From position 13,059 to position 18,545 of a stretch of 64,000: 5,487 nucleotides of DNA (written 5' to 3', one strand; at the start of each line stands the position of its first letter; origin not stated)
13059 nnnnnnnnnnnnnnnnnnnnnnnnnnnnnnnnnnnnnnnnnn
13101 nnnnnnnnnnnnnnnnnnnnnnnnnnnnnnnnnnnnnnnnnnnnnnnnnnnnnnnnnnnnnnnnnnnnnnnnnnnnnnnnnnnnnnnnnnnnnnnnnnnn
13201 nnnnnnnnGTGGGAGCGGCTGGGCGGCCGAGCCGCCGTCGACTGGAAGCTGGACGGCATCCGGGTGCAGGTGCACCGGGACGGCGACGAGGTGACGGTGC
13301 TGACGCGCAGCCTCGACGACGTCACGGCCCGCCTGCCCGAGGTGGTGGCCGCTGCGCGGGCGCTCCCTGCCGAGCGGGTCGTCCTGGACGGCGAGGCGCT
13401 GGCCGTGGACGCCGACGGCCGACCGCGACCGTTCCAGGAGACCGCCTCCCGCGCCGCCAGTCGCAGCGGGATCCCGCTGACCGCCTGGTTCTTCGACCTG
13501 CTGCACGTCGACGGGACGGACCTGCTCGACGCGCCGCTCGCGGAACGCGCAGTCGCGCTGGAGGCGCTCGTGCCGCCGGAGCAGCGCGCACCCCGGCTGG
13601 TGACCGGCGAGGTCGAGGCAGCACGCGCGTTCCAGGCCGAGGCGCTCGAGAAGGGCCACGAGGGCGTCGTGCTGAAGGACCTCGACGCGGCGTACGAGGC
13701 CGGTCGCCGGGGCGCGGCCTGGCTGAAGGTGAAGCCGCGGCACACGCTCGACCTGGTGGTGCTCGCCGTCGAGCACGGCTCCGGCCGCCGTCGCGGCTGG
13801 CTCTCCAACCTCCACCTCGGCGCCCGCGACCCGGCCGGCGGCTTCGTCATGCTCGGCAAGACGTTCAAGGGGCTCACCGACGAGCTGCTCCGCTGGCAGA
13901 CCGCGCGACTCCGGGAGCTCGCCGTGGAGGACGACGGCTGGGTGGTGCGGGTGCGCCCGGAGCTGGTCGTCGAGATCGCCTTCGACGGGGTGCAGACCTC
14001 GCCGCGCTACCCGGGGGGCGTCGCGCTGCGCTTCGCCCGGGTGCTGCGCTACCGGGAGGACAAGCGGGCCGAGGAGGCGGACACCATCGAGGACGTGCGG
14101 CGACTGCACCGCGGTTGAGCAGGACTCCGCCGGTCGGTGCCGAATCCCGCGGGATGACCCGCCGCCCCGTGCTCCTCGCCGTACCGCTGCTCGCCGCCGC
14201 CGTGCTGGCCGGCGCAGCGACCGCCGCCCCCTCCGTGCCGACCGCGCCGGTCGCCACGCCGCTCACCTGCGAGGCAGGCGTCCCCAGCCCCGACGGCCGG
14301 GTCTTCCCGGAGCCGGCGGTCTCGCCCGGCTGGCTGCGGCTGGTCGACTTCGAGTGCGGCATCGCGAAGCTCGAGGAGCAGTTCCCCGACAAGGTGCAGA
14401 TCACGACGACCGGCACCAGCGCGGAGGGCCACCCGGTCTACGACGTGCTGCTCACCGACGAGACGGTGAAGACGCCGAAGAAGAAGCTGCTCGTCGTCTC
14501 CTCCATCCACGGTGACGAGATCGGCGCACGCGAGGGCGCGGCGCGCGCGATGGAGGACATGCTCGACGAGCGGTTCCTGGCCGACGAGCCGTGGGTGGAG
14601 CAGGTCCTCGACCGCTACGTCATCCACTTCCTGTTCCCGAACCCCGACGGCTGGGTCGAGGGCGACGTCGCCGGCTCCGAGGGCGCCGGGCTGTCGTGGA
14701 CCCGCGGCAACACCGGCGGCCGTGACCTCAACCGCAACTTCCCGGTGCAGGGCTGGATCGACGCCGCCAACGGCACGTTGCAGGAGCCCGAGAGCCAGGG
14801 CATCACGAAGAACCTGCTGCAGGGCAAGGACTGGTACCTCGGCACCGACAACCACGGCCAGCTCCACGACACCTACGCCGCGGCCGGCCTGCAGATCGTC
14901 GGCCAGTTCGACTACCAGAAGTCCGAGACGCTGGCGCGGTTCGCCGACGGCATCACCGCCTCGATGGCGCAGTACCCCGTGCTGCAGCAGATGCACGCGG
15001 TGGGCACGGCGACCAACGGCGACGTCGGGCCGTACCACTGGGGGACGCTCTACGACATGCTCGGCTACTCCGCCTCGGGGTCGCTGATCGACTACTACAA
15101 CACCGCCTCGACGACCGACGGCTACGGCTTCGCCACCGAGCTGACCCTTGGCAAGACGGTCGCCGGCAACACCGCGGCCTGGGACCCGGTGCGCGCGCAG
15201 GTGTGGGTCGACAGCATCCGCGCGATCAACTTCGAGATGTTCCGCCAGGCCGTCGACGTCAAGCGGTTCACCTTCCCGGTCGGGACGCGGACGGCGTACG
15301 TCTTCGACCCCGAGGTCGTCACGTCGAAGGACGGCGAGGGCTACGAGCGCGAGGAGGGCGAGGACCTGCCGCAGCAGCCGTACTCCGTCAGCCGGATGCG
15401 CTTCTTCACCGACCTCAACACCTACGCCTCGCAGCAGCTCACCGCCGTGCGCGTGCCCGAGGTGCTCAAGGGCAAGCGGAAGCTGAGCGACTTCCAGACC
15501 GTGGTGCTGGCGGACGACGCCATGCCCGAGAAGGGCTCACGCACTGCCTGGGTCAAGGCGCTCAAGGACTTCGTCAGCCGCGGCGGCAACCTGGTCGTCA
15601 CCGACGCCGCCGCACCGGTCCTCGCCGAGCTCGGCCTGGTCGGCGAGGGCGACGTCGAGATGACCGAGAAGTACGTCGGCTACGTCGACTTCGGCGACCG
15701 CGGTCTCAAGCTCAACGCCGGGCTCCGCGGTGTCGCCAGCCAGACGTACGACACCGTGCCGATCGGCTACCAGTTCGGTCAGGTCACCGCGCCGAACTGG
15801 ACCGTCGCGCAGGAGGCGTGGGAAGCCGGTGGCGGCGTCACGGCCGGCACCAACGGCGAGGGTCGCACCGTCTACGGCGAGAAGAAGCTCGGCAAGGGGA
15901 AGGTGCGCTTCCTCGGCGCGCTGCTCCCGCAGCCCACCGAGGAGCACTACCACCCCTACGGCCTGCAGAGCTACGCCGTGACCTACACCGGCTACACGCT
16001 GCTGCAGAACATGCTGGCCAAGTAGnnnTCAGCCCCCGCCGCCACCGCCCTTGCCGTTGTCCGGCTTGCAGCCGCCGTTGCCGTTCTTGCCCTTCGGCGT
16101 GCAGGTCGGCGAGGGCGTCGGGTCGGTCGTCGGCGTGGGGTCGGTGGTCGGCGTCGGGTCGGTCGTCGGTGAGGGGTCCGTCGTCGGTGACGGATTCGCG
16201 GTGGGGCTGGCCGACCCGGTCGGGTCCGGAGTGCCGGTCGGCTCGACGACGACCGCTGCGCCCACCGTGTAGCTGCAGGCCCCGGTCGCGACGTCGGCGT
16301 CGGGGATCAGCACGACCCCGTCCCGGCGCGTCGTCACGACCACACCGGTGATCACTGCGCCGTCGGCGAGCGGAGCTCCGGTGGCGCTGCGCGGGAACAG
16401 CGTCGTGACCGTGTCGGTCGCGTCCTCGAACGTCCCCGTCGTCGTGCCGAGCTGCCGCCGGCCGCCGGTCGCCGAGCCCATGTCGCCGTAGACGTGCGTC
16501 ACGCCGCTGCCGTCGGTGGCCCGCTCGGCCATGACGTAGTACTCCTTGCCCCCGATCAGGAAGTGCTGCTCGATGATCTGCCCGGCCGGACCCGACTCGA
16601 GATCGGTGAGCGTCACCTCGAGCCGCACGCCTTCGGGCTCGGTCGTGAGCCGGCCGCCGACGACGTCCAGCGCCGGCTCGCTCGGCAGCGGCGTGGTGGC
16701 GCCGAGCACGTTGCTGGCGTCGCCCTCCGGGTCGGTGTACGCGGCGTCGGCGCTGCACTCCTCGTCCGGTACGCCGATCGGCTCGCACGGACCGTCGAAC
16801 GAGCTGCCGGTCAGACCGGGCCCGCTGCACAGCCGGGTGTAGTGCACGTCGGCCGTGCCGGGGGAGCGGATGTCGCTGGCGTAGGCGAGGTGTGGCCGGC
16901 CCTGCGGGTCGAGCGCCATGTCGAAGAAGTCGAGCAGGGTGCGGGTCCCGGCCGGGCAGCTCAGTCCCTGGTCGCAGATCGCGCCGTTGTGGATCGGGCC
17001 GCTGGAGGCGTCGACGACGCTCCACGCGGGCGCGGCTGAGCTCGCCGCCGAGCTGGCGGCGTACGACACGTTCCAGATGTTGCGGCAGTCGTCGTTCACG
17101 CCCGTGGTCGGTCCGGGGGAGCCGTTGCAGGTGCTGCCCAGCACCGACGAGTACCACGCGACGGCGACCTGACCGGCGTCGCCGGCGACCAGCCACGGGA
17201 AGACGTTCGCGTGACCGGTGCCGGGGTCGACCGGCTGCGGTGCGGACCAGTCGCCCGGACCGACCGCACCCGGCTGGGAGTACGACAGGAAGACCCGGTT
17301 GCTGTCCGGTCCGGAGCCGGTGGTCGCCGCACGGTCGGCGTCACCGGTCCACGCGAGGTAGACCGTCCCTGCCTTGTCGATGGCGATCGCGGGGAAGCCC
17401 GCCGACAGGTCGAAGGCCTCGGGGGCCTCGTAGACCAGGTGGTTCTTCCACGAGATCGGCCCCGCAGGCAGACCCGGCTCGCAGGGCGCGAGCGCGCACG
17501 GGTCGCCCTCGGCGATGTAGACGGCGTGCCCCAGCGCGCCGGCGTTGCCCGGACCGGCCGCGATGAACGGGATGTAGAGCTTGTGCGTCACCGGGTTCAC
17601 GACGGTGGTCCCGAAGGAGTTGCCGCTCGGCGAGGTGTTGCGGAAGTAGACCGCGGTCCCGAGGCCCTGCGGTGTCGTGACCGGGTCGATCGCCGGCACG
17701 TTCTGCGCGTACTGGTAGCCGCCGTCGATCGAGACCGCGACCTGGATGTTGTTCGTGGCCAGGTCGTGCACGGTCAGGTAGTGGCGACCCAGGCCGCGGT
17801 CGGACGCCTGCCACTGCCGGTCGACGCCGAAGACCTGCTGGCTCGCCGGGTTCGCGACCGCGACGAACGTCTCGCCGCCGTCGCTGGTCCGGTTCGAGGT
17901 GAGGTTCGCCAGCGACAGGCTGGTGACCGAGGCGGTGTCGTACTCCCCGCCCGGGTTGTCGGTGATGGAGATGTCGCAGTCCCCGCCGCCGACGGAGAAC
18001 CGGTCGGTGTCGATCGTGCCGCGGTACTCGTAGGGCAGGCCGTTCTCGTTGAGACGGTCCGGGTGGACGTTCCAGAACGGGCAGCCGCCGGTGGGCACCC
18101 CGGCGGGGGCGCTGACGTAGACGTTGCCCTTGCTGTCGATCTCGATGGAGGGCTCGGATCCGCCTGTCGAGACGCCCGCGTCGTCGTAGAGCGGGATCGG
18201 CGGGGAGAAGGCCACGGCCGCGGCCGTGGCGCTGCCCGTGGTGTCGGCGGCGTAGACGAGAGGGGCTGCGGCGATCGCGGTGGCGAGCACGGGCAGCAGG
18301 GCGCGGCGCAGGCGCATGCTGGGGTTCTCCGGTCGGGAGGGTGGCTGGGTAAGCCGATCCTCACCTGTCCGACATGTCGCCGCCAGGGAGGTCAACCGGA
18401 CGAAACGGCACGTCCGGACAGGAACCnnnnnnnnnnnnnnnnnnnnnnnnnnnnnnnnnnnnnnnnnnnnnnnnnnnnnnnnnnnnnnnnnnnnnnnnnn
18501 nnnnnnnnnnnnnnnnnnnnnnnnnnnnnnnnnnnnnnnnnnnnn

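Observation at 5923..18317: A ~165-aa cysteine-bracketed module recurs four times in three exported proteins flanking guaA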

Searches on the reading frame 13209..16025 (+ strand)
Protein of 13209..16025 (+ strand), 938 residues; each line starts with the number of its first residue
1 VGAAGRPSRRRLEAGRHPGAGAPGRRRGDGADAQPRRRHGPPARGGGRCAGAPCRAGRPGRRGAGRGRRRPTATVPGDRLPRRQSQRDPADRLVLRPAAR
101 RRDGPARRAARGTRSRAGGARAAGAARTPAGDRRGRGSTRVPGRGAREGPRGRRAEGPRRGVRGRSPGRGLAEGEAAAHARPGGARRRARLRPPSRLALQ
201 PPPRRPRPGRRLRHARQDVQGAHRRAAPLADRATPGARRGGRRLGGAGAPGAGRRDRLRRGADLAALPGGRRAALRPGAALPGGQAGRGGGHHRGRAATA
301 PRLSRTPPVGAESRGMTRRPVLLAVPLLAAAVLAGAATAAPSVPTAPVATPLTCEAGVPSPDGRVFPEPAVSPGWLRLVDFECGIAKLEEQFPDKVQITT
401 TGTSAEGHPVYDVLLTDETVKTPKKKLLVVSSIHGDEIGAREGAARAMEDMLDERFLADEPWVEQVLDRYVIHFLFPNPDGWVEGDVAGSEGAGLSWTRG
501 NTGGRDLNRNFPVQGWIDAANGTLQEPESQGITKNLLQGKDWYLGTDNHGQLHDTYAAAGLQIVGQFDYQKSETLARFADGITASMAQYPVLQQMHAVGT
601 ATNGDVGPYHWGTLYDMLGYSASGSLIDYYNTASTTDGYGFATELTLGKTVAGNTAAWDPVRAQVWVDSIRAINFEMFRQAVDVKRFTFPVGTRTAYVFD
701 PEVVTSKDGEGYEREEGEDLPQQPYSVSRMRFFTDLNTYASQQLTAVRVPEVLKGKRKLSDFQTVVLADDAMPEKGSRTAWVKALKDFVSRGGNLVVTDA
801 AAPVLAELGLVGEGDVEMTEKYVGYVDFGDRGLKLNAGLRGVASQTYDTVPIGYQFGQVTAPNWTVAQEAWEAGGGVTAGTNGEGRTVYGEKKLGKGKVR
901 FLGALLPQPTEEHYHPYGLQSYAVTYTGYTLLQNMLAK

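Call 70: search_protein_families(library=pfam, proteins=[window:13209-16025:+], max_evalue=0.001)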
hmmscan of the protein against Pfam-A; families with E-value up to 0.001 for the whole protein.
window:13209-16025:+ (938 aa): 1 family
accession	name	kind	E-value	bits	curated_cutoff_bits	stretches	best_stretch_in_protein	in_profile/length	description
PF00246.29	Peptidase_M14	-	2.3e-17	64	21.6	1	386-649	6-265/286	Zinc carboxypeptidase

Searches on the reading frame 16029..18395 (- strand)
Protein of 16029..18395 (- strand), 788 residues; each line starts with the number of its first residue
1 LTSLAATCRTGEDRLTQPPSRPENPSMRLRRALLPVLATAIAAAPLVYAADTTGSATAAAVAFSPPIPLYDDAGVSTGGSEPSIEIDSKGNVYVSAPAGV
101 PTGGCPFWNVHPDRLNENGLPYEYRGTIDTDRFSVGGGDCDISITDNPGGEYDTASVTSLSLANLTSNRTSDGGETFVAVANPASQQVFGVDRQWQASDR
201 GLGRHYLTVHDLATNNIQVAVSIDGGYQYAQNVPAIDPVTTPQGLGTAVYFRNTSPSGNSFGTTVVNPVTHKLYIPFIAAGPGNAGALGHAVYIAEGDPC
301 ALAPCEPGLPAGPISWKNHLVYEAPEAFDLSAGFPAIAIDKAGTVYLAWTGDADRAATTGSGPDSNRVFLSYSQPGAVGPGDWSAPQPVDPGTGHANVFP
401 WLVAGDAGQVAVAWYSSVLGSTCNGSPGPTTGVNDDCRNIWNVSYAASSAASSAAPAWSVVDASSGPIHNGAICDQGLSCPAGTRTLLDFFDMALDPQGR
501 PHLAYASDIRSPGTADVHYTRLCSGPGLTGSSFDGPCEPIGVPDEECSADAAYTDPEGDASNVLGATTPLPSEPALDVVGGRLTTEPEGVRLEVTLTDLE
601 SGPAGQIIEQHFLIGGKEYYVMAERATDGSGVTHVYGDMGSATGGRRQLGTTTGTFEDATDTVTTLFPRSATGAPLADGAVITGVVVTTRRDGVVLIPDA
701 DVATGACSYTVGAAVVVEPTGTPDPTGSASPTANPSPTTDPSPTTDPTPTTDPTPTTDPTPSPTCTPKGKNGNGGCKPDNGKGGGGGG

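Call 3: search_protein_families(library=pfam, proteins=[window:16029-18395:-], max_evalue=1)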
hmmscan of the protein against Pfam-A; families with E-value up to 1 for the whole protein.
window:16029-18395:- (788 aa): 1 family
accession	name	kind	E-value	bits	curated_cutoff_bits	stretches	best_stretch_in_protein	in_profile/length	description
PF03168.19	LEA_2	-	0.082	13.8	25.4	1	70-143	23-95/98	Late embryogenesis abundant protein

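Call 4: search_protein_families(library=ncbifam, proteins=[window:16029-18395:-], max_evalue=1)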
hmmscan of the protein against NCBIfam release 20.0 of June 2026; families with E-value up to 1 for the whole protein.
window:16029-18395:- (788 aa): 2 families
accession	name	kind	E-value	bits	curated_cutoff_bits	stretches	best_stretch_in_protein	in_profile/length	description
NF008084.0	PRK10819.1-5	equivalog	0.0007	19.5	315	1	679-769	24-110/249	TonB system transport protein TonB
NF037973.1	metallo_SslE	exception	0.36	8.1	3000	1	719-766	46-91/1519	lipoprotein metalloprotease SslE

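Call 45: find_homologous_proteins(query=window:16032-18317:-, max_evalue=0.001)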
Query seq(762 aa) (762 aa): 151 proteins with E <= 0.001 among 8000 candidates; the best 120 are listed.
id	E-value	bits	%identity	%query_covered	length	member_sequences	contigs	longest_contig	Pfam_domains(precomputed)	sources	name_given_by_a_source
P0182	2.2e-253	861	60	90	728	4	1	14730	-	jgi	jgi:hypothetical protein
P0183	2.8e-251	854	58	90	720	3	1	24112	-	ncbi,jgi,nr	ncbi:MAG: hypothetical protein QOI82_3449 [Actinomycetota bacterium]|jgi:hypothetical protein|nr:hyp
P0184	3.2e-251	854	60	90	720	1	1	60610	-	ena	-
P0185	1.4e-250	852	59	90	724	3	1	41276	-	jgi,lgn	jgi:hypothetical protein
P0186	7.1e-248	843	59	90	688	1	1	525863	-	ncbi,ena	-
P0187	3.9e-242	824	58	86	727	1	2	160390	-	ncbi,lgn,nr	ncbi:MAG: hypothetical protein JJD92_11370 [Frankiaceae bacterium]|nr:hypothetical protein [Frankiac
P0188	1.9e-233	795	58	87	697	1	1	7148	-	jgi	jgi:hypothetical protein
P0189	8.3e-231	787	56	90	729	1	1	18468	-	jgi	jgi:hypothetical protein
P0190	4.6e-229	781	55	90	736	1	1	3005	-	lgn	-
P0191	8.7e-228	777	55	90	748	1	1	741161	-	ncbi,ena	-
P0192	3.8e-226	771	56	90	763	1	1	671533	-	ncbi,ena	-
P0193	1.2e-225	770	52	99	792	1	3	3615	-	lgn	-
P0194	7.7e-220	750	54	90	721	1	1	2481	-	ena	-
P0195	5.6e-219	747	54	90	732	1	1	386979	-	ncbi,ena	-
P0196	2.2e-210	719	52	90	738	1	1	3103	-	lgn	-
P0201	3.8e-196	672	54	87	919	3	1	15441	-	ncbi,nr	ncbi:MAG: hypothetical protein LC789_09045 [Actinobacteria bacterium]|nr:hypothetical protein [Actin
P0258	8.0e-97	343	39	85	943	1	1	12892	-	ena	-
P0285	2.9e-45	173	30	80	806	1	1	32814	-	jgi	jgi:hypothetical protein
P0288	5.7e-45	172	30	90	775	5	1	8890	PF13088.13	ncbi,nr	ncbi:MAG: hypothetical protein QOF18_2168 [Frankiaceae bacterium]|nr:hypothetical protein [Frankiace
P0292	5.0e-44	169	32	80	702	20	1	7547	-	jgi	-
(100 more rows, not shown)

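Call 53: search_protein_families(library=ncbifam, proteins=[P0182, P0292, P0288], max_evalue=0.1)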
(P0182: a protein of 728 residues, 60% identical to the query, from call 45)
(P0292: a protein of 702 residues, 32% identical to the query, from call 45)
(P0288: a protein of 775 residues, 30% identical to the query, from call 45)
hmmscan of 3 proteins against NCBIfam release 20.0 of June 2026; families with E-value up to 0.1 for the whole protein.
P0182 (728 aa): 0 families

P0292 (702 aa): 0 families

P0288 (775 aa): 0 families

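Call 56: predict_structure(alignment_id=A4)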
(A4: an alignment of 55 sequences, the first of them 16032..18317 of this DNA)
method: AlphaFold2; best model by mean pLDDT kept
length: 762 residues; sequences in the alignment: 55
mean_pLDDT: 82.1   pTM: 0.79
mean pLDDT of the five models: 82.1, 80.5, 80.4, 78.9, 78.3
residues with pLDDT >= 90: 436; 70-90: 164; 50-70: 48; < 50: 114
segments of 3 or more residues with pLDDT < 50: 1-28, 224-230, 539-543, 690-762
pLDDT, mean of each block of 10 residues (from residue 1): 44 45 45 89 96 94 94 84 94 95 66 90 91 84 95 86 85 95 91 94 91 89 47 90 96 88 92 95 93 96 88 97 95 90 97 96 95 95 97 89 78 96 96 96 88 75 84 95 92 95 85 80 73 67 69 92 95 83 92 95 92 81 97 95 91 86 81 83 73 40 38 37 39 39 41 35 30
secondary structure, 60 per line:
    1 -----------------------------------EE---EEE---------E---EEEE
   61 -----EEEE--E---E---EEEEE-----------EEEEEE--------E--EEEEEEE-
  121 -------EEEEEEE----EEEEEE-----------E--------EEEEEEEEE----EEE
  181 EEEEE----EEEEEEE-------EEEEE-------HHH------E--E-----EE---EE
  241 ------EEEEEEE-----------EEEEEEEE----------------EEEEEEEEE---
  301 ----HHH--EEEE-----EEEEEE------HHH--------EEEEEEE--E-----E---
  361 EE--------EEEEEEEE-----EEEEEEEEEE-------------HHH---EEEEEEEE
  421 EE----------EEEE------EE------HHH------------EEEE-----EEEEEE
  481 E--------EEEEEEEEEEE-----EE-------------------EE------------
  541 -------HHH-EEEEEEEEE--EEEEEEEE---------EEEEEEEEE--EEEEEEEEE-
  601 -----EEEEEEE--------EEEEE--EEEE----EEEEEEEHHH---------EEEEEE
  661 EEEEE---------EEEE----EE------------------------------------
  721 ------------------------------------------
elements in order (helices of 4 or more, strands of 3 or more residues): E41-43 E57-60 E66-69 E80-84 E96-101 E113-119 E128-134 E139-144 E165-173 E178-185 E190-196 E204-208 E247-253 E265-272 E289-297 E310-313 E319-324 E342-348 E371-378 E384-393 E413-422 E433-436 E466-469 E475-481 E490-500 E552-560 E563-570 E580-588 E591-599 E606-612 E621-625 E628-631 E636-642 E655-665 E675-678

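Call 58: fold_search(model_id=the predicted structure, library=pdb)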
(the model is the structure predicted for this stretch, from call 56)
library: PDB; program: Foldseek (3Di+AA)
matches with E <= 10: 1141; with E <= 0.001: 282
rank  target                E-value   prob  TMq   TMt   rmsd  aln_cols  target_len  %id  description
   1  8uws_D                1.8e-09  1.00  0.23  0.30  24.8       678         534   10  Cryo-EM structure of an Enterobacter GH43 Beta-Xylosidase: EcXyl43 (released 2024-05-15)
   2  5jox_B                7.5e-09  1.00  0.24  0.34  22.9       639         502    9  Bacteroides ovatus Xyloglucan PUL GH43A in complex with AraDNJ (released 2016-08-10)
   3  8ic1_A                9.7e-09  1.00  0.22  0.33  18.9       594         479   12  endo-alpha-D-arabinanase EndoMA1 D51N mutant from Microbacterium arabinogalactanolyticum in complex with arabinooligos (released 2023-08-16)
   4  6mgl_A                1.0e-08  1.00  0.29  0.29  25.7       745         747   13  Crystal structure of the catalytic domain from GH74 enzyme PoGH74 from Paenibacillus odorifer, D60A mutant in complex  (released 2019-01-23)
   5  1yrz_A                1.3e-08  1.00  0.23  0.31  23.8       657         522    9  Crystal structure of xylan beta-1,4-xylosidase from Bacillus Halodurans C-125 (released 2005-02-22)
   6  9no3_A                1.4e-08  1.00  0.22  0.32  21.6       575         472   12  The bifunctional arabinofuranosidase/xylosidase from metagenome of Pseudacanthotermes militaris. (released 2025-10-08)
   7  5jow_A                2.0e-08  1.00  0.24  0.33  23.2       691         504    9  Bacteroides ovatus Xyloglucan PUL GH43A (released 2016-08-10)
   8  6p2n                  2.9e-08  1.00  0.27  0.28  24.7       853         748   13  Crystal structure of Paenibacillus graminis GH74 (PgGH74) (released 2019-07-31)
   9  5zqj_B                5.4e-08  1.00  0.22  0.29  24.3       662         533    8  Crystal structure of beta-xylosidase from Bacillus pumilus (released 2018-05-30)
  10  1k3i                  6.3e-08  1.00  0.33  0.38  14.2       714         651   10  Crystal Structure of the Precursor of Galactose Oxidase (released 2001-11-07)
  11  6mgj_A                6.6e-08  1.00  0.28  0.29  25.2       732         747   14  Crystal structure of the catalytic domain from GH74 enzyme PoGH74 from Paenibacillus odorifer, apoenzyme (released 2019-01-23)
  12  5z5d                  8.9e-08  1.00  0.23  0.33  23.4       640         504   10  Crystal structure of a thermostable glycoside hydrolase family 43 {beta}-1,4-xylosidase from Geobacillus thermoleovorans (released 2018-04-25)
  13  9no3_B                8.9e-08  1.00  0.22  0.30  21.7       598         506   12  The bifunctional arabinofuranosidase/xylosidase from metagenome of Pseudacanthotermes militaris. (released 2025-10-08)
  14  8hhv_A                9.9e-08  1.00  0.23  0.33  18.1       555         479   12  endo-alpha-D-arabinanase EndoMA1 from Microbacterium arabinogalactanolyticum (released 2023-08-16)
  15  6r3u_A                1.0e-07  1.00  0.22  0.31  20.6       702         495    9  Endo-levanase BT1760 mutant E221A from Bacteroides thetaiotaomicron complexed with levantetraose (released 2019-06-19)
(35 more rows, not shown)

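Call 67: search_protein_families(library=pfam, proteins=[P0201, P0285, P0258], max_evalue=0.01)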
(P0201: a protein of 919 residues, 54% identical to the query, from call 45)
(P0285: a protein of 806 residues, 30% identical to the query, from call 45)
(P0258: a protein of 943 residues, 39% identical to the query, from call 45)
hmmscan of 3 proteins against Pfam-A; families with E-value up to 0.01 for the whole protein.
P0201 (919 aa): 0 families

P0285 (806 aa): 0 families

P0258 (943 aa): 0 families
